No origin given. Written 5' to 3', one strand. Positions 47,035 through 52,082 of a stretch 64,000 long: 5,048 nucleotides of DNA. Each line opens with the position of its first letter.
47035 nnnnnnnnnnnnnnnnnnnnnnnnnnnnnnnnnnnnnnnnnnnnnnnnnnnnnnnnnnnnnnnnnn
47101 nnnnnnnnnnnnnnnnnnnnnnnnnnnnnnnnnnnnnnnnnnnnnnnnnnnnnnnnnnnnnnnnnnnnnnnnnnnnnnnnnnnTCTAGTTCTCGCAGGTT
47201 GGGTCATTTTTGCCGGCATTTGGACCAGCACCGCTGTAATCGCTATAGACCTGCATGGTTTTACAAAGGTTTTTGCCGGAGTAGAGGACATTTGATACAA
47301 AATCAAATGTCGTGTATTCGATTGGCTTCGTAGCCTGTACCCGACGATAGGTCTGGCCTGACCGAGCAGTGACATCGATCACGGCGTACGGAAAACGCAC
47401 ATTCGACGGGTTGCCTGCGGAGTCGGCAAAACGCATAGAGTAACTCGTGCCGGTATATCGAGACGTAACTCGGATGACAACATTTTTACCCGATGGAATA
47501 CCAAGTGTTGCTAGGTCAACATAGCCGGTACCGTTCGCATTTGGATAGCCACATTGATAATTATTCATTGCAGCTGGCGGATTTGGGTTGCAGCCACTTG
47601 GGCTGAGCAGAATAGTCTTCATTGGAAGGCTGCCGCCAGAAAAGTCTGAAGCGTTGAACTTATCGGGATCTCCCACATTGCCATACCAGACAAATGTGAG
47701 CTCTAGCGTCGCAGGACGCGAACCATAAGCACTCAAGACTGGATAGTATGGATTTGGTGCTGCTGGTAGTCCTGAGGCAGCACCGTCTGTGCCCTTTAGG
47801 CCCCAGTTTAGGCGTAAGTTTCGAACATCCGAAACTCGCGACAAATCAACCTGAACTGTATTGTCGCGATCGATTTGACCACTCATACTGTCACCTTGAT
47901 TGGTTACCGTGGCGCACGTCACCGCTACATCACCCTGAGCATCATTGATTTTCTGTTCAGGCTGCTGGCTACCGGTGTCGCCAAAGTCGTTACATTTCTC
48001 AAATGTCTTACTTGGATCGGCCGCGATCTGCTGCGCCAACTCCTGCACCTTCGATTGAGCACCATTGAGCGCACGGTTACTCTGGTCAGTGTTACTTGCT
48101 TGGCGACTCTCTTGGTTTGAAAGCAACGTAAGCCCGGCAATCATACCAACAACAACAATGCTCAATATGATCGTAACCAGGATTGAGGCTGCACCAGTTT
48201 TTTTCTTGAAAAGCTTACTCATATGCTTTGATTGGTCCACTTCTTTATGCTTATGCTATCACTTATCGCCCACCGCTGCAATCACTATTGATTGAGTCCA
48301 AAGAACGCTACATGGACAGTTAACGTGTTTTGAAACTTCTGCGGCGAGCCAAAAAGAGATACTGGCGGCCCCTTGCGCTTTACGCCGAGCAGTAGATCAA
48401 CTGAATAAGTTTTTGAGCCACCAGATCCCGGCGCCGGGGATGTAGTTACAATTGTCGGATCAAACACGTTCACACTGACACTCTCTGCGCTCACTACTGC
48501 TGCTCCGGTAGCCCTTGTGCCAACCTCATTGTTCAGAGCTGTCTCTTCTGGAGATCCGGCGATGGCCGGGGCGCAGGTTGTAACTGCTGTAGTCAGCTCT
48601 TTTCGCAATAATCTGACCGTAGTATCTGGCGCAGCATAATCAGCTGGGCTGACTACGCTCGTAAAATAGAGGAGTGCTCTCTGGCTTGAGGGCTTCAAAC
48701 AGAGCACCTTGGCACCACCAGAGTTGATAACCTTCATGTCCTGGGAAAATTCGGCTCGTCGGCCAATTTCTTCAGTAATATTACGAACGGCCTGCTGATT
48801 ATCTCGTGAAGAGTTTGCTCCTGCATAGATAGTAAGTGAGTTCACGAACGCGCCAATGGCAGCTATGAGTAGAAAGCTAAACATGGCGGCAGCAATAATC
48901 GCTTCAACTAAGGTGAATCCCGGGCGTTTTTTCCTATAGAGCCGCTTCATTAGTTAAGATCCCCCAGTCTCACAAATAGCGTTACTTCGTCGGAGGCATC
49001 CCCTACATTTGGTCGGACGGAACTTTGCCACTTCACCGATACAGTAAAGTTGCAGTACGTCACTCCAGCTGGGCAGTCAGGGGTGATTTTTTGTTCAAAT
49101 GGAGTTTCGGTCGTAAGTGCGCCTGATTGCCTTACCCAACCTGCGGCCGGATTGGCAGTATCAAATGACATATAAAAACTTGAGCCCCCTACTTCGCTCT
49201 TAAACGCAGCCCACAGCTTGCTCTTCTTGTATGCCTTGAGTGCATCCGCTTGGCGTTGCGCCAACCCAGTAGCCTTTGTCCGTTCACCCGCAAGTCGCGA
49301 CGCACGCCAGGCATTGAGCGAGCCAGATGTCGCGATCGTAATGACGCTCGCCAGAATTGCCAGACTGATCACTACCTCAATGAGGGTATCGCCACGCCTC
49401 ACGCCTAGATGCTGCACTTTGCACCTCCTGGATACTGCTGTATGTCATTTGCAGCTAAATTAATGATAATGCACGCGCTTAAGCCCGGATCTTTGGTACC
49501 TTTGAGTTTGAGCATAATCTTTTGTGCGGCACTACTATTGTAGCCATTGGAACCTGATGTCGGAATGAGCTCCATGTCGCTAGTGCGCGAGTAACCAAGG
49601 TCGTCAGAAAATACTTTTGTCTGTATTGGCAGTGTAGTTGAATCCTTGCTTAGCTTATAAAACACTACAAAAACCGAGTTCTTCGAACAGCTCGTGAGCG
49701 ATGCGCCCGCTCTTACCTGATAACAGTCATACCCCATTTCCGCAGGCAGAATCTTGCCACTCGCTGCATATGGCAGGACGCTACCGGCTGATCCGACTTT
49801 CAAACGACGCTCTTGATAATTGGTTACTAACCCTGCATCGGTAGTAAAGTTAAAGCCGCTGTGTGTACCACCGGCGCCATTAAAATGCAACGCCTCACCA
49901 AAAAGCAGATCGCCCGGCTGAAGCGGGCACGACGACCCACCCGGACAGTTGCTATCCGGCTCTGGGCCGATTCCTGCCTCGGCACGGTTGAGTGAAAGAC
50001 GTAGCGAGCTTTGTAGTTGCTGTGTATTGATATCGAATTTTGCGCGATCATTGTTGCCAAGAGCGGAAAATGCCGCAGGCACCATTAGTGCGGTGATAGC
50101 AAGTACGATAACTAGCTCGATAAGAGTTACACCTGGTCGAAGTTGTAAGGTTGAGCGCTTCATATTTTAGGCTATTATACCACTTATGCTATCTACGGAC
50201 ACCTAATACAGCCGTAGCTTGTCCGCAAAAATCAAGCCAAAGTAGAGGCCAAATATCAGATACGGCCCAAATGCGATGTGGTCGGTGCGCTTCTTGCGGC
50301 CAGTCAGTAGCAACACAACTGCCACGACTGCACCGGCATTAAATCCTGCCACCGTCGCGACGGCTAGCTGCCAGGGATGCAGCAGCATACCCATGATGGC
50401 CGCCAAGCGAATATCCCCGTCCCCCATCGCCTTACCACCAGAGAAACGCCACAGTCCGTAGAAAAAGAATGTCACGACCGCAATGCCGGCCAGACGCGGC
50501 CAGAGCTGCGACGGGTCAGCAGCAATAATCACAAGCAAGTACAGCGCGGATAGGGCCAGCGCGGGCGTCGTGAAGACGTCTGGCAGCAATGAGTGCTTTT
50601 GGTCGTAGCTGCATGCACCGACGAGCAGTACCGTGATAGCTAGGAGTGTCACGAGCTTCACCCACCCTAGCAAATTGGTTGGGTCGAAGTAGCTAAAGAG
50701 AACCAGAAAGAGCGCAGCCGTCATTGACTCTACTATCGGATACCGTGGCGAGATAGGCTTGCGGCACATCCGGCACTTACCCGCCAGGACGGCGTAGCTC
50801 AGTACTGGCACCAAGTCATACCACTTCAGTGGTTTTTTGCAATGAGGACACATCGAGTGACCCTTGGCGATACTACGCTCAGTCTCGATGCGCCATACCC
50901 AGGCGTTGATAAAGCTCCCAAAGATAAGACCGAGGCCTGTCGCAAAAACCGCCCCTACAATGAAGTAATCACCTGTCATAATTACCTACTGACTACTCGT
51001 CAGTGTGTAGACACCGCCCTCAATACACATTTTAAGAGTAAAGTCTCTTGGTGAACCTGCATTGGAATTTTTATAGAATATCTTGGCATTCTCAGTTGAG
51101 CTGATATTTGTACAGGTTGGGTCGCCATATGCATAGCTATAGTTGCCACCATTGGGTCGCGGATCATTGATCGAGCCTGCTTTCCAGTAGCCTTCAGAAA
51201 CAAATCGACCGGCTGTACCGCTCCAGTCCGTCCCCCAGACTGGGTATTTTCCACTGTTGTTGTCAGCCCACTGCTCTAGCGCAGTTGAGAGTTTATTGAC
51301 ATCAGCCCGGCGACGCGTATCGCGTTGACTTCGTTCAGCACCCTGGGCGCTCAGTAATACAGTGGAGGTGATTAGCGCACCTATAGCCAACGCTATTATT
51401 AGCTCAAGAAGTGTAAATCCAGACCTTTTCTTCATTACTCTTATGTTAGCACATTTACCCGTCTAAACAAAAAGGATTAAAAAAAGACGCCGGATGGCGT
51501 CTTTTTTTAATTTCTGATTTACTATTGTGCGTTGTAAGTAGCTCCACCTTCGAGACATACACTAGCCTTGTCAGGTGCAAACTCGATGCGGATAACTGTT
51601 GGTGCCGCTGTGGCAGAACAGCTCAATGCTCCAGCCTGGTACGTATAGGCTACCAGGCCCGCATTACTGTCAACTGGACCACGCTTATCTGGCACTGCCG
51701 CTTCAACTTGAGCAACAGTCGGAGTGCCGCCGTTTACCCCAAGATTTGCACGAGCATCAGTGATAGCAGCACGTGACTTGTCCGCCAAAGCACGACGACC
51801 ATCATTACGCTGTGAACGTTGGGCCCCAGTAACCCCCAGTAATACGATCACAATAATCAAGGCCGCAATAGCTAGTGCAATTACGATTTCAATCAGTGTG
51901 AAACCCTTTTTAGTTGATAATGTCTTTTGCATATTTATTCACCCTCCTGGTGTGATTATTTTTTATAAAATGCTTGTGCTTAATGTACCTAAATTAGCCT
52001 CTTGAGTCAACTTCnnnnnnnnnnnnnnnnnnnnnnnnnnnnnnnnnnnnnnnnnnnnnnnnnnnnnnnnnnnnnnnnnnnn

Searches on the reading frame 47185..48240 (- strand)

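Call 18: search_protein_families(library=ncbifam, proteins=[window:47185-48240:-], max_evalue=0.01)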
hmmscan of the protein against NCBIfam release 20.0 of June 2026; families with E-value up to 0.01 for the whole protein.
window:47185-48240:- (351 aa): 1 family
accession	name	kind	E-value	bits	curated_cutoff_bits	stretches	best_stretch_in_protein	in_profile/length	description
NF042931.1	SAG1386_EF1546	equivalog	0.0062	16.6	80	1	15-85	28-87/158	SAG1386/EF1546 family surface-associated protein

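Call 86: search_protein_families(library=pfam, proteins=[window:47185-48240:-], max_evalue=0.01)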
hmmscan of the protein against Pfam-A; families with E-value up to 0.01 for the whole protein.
window:47185-48240:- (351 aa): 0 families

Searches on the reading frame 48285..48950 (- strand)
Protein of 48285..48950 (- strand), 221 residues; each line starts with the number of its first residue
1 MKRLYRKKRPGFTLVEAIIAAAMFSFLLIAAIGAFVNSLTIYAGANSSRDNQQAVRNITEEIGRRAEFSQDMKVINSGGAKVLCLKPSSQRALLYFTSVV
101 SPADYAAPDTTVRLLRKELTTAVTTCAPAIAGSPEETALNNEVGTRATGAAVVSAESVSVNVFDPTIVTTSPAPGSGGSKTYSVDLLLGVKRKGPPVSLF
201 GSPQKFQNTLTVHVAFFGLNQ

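Call 18: search_protein_families(library=ncbifam, proteins=[window:48285-48950:-], max_evalue=0.01)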
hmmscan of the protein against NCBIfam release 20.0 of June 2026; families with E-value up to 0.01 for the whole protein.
window:48285-48950:- (221 aa): 1 family
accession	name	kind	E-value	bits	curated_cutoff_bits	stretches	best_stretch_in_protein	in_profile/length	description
NF041013.1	T4P_ComGE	equivalog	0.0011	19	49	1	7-64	1-55/83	competence type IV pilus minor pilin ComGE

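Call 86: search_protein_families(library=pfam, proteins=[window:48285-48950:-], max_evalue=0.01)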
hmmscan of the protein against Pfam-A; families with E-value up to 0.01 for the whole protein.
window:48285-48950:- (221 aa): 1 family
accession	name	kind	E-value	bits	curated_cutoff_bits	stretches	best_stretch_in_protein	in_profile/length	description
PF07963.17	N_methyl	-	2e-05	24.4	21.2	1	6-32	1-27/27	Prokaryotic N-terminal methylation motif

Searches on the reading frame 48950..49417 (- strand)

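Call 18: search_protein_families(library=ncbifam, proteins=[window:48950-49417:-], max_evalue=0.01)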
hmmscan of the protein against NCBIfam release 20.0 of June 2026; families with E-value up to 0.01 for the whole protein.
window:48950-49417:- (155 aa): 3 families
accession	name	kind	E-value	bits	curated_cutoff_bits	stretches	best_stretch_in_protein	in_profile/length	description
NF047828.1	T3SSXpsI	equivalog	0.0001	22.3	150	1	8-57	2-51/132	type II secretion system protein XpsI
TIGR02532.1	IV_pilin_GFxxxE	domain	0.0003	20.5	16.3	1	11-30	5-24/24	prepilin-type N-terminal cleavage/methylation domain-containing protein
TIGR02523.1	type_IV_pilV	equivalog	0.0026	18.2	52.2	1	8-67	2-61/139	type IV pilus modification protein PilV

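Call 86: search_protein_families(library=pfam, proteins=[window:48950-49417:-], max_evalue=0.01)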
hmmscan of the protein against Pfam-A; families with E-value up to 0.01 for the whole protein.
window:48950-49417:- (155 aa): 1 family
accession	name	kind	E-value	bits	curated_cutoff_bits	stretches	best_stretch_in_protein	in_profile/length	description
PF07963.17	N_methyl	-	0.00036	20.4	21.2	1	11-29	8-26/27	Prokaryotic N-terminal methylation motif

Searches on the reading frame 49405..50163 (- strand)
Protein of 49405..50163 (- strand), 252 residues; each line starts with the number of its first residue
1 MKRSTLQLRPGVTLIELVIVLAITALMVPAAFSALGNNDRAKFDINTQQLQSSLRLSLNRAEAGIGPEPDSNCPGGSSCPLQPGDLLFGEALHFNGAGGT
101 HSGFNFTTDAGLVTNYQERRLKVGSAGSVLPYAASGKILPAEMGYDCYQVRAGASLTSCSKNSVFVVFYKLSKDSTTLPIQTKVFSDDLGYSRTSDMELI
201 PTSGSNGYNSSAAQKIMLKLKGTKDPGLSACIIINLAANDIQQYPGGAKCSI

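Call 18: search_protein_families(library=ncbifam, proteins=[window:49405-50163:-], max_evalue=0.01)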
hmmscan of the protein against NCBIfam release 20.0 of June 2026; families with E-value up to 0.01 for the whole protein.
window:49405-50163:- (252 aa): 2 families
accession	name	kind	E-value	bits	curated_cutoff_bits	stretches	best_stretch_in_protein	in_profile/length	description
TIGR01708.2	typeII_sec_gspH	equivalog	0.00034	20.6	80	1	11-61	3-54/169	type II secretion system minor pseudopilin GspH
TIGR02532.1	IV_pilin_GFxxxE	domain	0.0014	18.3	16.3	1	11-27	3-19/24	prepilin-type N-terminal cleavage/methylation domain-containing protein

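Call 86: search_protein_families(library=pfam, proteins=[window:49405-50163:-], max_evalue=0.01)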
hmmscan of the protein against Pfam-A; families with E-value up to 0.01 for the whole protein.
window:49405-50163:- (252 aa): 1 family
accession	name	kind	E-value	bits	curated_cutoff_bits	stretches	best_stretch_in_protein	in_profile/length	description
PF07963.17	N_methyl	-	0.0017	18.3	21.2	1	11-27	6-22/27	Prokaryotic N-terminal methylation motif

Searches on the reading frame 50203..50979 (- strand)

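Call 18: search_protein_families(library=ncbifam, proteins=[window:50203-50979:-], max_evalue=0.01)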
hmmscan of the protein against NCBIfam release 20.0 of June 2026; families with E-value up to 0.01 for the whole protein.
window:50203-50979:- (258 aa): 0 families

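Call 86: search_protein_families(library=pfam, proteins=[window:50203-50979:-], max_evalue=0.01)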
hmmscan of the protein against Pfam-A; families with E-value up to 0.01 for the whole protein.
window:50203-50979:- (258 aa): 2 families
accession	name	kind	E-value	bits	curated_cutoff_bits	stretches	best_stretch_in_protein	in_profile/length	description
PF06750.18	A24_N_bact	-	4.2e-30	104.1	23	1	16-97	2-83/84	Bacterial Peptidase A24 N-terminal domain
PF01478.23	Peptidase_A24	-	1.1e-11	45.6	26.5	1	114-221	2-104/104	Type IV leader peptidase family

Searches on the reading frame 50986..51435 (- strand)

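Call 5: search_protein_families(library=pfam, proteins=[window:50986-51435:-], max_evalue=0.01)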
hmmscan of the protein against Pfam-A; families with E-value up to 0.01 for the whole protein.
window:50986-51435:- (149 aa): 1 family
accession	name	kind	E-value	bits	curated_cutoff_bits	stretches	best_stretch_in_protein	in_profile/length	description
PF07963.17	N_methyl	-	2.8e-08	33.4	21.2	1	1-26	1-26/27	Prokaryotic N-terminal methylation motif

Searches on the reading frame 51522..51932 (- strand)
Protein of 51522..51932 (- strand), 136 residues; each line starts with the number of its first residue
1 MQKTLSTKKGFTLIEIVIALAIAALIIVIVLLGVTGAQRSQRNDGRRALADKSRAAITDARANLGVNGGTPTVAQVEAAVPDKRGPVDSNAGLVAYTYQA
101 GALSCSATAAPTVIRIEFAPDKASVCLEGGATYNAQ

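Call 5: search_protein_families(library=pfam, proteins=[window:51522-51932:-], max_evalue=0.01)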
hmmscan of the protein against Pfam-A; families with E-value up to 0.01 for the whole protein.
window:51522-51932:- (136 aa): 1 family
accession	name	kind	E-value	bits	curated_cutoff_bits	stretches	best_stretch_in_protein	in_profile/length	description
PF07963.17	N_methyl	-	2.2e-06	27.5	21.2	1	7-31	3-27/27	Prokaryotic N-terminal methylation motif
